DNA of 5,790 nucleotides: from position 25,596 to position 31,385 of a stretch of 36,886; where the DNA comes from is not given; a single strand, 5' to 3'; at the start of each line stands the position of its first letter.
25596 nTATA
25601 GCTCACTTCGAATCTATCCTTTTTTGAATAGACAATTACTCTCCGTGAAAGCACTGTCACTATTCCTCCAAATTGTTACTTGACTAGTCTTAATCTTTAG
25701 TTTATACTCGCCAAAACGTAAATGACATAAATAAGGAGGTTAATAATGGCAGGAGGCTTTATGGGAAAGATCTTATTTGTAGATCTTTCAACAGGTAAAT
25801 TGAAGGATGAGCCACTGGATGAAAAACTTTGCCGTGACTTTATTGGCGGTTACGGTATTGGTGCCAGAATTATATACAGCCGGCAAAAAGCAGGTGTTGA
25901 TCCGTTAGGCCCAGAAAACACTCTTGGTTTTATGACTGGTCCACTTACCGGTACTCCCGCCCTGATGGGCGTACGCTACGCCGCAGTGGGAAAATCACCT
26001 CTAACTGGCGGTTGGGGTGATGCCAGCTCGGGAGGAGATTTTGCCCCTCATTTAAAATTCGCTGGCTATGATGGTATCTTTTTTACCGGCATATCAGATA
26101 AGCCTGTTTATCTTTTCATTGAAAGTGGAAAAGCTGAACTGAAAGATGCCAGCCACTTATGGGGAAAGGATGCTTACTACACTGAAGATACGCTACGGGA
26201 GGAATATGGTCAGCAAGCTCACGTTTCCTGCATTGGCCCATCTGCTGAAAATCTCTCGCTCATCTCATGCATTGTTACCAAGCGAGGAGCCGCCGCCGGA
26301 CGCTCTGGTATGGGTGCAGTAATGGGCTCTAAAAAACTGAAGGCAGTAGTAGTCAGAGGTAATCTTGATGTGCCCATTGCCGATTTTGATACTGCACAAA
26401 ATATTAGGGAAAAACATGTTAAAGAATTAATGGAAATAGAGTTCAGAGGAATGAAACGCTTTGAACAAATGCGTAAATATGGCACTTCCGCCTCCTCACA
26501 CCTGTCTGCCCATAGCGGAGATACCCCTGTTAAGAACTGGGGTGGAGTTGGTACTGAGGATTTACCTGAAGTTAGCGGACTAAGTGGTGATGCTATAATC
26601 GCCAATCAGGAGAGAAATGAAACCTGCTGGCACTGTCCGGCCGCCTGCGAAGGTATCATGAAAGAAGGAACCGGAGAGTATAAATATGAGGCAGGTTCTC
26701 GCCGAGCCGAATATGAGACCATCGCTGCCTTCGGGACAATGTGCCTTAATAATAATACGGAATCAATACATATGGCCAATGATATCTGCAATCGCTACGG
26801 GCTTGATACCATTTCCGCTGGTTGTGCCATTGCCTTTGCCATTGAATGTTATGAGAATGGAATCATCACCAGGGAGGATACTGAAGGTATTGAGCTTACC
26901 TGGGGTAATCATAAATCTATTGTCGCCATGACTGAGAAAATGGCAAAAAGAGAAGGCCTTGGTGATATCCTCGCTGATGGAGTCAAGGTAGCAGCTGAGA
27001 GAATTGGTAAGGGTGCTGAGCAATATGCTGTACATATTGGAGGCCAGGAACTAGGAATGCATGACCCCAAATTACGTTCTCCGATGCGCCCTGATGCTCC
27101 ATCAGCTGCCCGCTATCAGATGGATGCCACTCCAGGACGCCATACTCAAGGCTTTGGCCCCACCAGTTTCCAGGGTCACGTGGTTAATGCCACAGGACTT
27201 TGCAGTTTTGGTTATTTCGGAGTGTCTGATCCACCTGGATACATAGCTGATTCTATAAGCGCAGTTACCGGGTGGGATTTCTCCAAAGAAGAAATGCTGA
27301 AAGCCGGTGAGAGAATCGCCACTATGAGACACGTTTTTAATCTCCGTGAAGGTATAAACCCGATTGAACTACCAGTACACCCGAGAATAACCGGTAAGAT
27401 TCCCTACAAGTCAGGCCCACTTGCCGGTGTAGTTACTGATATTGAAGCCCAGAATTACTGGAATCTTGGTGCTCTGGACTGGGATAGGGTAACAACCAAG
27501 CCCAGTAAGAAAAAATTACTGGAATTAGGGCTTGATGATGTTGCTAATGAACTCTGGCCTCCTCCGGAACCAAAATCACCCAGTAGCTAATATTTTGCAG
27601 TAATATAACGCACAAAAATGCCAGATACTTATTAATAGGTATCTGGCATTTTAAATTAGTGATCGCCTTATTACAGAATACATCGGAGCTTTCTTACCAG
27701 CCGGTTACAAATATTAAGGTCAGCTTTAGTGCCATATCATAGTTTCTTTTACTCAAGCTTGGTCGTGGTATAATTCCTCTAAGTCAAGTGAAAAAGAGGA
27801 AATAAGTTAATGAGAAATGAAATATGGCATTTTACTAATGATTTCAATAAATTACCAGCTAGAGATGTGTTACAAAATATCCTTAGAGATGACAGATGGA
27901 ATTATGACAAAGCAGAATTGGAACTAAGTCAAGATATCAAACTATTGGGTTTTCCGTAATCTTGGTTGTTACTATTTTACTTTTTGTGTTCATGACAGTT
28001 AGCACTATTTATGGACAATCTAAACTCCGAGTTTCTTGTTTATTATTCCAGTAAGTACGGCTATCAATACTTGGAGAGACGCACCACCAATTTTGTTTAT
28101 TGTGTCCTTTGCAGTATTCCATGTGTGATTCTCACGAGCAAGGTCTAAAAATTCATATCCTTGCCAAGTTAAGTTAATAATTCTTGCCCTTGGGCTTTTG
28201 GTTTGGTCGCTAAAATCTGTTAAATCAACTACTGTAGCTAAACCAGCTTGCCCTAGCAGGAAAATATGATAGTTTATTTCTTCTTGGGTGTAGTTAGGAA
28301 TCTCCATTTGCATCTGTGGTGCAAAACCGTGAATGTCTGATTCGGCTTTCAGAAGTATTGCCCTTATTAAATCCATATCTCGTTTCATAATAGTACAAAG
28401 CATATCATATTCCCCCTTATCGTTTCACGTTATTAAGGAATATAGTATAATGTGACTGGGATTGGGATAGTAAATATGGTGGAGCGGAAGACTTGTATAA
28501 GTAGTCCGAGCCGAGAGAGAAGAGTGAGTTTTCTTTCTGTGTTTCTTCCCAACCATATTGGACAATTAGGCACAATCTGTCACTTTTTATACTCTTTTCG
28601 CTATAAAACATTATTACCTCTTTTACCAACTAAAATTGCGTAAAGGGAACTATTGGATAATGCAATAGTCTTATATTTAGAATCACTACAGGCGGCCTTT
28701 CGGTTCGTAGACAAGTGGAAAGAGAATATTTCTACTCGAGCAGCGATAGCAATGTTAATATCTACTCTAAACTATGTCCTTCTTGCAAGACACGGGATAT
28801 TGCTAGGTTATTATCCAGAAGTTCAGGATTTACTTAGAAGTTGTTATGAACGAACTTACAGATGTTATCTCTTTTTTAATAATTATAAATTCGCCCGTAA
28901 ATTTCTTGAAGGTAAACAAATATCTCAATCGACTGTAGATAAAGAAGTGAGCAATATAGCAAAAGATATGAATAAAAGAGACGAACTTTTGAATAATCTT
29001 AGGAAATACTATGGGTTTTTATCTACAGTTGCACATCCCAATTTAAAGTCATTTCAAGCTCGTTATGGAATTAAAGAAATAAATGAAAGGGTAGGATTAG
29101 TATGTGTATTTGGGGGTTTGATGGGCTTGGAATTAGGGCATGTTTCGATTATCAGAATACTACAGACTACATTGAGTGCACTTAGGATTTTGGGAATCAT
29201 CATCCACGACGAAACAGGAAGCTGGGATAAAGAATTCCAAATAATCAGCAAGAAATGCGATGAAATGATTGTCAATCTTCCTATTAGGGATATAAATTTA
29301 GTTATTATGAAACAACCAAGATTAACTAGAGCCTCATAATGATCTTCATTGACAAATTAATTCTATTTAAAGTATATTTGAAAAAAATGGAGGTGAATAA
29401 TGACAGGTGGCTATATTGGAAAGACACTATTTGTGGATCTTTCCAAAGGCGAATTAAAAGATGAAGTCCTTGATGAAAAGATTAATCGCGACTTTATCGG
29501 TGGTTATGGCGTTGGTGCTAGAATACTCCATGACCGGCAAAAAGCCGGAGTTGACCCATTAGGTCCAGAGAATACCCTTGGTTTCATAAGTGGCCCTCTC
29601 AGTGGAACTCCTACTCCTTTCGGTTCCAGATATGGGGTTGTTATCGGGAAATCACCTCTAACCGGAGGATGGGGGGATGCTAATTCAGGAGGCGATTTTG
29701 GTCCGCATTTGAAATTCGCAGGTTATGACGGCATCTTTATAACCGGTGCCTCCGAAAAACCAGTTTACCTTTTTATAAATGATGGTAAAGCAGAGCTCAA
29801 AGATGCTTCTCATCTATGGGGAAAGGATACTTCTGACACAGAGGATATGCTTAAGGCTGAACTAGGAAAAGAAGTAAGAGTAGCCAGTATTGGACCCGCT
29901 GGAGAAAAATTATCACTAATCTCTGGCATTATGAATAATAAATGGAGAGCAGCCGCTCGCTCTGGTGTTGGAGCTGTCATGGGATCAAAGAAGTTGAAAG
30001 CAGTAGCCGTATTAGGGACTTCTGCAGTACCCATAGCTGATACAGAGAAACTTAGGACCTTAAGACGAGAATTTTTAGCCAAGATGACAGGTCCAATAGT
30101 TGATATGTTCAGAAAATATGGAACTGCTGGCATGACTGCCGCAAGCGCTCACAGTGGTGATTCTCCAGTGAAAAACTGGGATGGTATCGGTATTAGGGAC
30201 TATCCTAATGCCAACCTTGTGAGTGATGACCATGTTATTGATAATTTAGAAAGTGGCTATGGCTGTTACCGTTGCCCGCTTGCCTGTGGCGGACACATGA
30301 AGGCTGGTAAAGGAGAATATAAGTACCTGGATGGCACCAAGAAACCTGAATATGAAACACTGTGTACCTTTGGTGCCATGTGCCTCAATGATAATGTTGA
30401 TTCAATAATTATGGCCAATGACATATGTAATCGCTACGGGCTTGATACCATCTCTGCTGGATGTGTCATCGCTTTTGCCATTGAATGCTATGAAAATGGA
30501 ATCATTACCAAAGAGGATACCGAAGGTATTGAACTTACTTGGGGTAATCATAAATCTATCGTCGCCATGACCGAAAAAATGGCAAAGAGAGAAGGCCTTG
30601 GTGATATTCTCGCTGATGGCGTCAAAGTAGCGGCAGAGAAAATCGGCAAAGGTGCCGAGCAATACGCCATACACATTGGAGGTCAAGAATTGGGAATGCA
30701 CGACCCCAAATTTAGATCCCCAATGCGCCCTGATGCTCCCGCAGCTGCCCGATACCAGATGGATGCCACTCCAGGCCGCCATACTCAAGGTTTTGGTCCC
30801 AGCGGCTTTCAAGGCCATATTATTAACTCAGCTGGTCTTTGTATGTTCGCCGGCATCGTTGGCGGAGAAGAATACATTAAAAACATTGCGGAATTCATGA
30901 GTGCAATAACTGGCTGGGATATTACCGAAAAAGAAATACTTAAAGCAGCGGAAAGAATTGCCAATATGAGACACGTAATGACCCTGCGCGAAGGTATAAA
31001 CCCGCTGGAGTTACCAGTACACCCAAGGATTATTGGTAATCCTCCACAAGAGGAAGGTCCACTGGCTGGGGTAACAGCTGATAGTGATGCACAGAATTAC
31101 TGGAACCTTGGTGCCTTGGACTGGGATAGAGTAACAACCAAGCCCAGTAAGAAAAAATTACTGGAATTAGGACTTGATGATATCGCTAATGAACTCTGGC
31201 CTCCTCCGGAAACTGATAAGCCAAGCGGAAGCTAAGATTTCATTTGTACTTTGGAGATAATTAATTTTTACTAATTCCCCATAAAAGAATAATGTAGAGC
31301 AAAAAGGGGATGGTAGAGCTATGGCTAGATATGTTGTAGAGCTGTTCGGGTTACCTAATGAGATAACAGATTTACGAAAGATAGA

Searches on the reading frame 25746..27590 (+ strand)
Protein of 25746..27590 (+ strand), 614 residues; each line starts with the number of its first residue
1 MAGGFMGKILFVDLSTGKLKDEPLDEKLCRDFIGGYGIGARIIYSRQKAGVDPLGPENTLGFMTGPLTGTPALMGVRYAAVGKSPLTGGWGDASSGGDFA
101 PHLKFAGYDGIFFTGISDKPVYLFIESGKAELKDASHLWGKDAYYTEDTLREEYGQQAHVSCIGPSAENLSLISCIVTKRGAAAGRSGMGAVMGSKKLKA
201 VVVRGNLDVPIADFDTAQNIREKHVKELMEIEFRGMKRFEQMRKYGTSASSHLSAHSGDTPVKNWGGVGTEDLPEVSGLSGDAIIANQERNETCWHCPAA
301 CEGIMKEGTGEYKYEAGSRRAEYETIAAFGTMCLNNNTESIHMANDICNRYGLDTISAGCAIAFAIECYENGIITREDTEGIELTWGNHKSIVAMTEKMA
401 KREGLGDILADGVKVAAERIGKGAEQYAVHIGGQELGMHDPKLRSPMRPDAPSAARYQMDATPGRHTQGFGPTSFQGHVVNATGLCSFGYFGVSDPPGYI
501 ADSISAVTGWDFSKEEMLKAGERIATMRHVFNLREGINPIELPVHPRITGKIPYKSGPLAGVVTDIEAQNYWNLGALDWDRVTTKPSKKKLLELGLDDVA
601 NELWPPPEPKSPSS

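Call 90: search_protein_families(library=pfam, proteins=[window:25746-27590:+], max_evalue=0.0001)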
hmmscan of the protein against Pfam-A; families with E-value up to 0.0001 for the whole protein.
window:25746-27590:+ (614 aa): 2 families
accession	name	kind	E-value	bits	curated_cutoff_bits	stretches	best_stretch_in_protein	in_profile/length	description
PF01314.23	AFOR_C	-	6.2e-86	289.4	27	1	240-596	18-385/385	Aldehyde ferredoxin oxidoreductase, domains 2 & 3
PF02730.20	AFOR_N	-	6.5e-78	261.5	29.8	1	7-205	1-198/199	Aldehyde ferredoxin oxidoreductase, N-terminal domain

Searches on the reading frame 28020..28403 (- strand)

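Call 90: search_protein_families(library=pfam, proteins=[window:28020-28403:-], max_evalue=0.0001)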
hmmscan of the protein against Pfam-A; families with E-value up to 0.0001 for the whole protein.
window:28020-28403:- (127 aa): 1 family
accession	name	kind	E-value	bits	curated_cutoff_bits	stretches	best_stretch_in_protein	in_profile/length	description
PF10711.15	DUF2513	-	7.9e-25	87.6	29.6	1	7-108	1-99/100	Hypothetical protein (DUF2513)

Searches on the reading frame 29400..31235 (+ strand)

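Call 90: search_protein_families(library=pfam, proteins=[window:29400-31235:+], max_evalue=0.0001)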
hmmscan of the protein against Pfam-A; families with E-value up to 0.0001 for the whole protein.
window:29400-31235:+ (611 aa): 2 families
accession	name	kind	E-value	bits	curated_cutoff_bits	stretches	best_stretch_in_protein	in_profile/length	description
PF01314.23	AFOR_C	-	2.5e-90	303.9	27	1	232-592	14-385/385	Aldehyde ferredoxin oxidoreductase, domains 2 & 3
PF02730.20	AFOR_N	-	2.4e-75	253.1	29.8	1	7-206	1-198/199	Aldehyde ferredoxin oxidoreductase, N-terminal domain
